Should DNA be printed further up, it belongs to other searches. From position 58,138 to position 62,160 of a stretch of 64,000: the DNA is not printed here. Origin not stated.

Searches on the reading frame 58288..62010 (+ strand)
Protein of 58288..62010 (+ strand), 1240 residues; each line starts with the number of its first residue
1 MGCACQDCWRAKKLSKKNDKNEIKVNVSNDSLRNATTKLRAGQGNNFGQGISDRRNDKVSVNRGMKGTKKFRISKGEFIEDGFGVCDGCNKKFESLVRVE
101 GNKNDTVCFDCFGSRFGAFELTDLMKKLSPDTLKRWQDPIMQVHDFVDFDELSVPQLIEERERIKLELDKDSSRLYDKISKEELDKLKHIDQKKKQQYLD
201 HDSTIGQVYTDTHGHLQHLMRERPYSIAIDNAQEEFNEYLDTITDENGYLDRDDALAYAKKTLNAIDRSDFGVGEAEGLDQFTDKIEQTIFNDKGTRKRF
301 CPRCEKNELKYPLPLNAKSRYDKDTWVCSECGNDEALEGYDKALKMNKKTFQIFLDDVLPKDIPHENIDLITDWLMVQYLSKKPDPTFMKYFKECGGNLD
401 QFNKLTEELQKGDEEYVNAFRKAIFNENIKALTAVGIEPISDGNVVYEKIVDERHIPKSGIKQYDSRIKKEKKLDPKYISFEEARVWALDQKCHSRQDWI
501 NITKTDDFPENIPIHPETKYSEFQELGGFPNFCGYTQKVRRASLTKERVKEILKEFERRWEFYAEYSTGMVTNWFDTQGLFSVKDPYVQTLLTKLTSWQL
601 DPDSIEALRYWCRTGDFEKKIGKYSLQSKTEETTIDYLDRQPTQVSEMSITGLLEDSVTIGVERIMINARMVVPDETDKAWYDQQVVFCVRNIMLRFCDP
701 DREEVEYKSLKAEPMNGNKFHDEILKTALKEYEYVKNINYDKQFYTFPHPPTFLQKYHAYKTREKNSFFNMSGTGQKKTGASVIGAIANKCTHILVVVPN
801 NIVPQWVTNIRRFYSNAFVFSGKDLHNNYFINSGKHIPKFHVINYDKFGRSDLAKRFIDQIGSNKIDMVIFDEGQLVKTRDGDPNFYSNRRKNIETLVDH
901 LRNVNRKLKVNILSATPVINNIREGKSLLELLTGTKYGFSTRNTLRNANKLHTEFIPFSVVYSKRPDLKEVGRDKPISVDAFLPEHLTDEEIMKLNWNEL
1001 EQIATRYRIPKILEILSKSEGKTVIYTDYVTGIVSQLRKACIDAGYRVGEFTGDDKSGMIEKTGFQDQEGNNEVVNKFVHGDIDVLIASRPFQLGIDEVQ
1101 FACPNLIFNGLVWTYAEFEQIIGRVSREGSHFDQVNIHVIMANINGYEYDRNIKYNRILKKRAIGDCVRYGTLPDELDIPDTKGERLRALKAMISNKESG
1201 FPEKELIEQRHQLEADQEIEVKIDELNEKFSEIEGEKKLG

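Call 12: search_protein_families(library=phrogs, proteins=[window:58288-62010:+], max_evalue=0.001)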
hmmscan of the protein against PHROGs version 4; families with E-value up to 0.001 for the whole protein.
window:58288-62010:+ (1240 aa): 5 families
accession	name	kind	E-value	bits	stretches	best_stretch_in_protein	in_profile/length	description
phrog_62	-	DNA, RNA and nucleotide metabolism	5.1e-20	71.6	1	755-1143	701-1111/1881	DNA helicase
phrog_2945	-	unknown function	4.6e-06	27.4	1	295-339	6-46/68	-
phrog_9308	-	unknown function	2.6e-05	24.7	1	291-338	197-244/300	-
phrog_6105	-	unknown function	7.4e-05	24.1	0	297-339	3-43/116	-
phrog_23807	-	unknown function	0.00047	19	0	790-953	175-340/1053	-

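Call 13: search_protein_families(library=pfam, proteins=[window:58288-62010:+], max_evalue=0.001)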
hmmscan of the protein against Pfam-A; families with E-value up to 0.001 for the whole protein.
window:58288-62010:+ (1240 aa): 3 families
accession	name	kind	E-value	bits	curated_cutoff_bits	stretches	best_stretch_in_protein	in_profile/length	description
PF00176.29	SNF2-rel_dom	-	3e-10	40.1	24.9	1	766-938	52-184/290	SNF2-related domain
PF00271.37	Helicase_C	-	1.6e-07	32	23.5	1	1011-1129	5-110/110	Helicase conserved C-terminal domain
PF04851.21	ResIII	-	1.7e-06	28.5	22.5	1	761-873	20-133/164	Type III restriction enzyme, res subunit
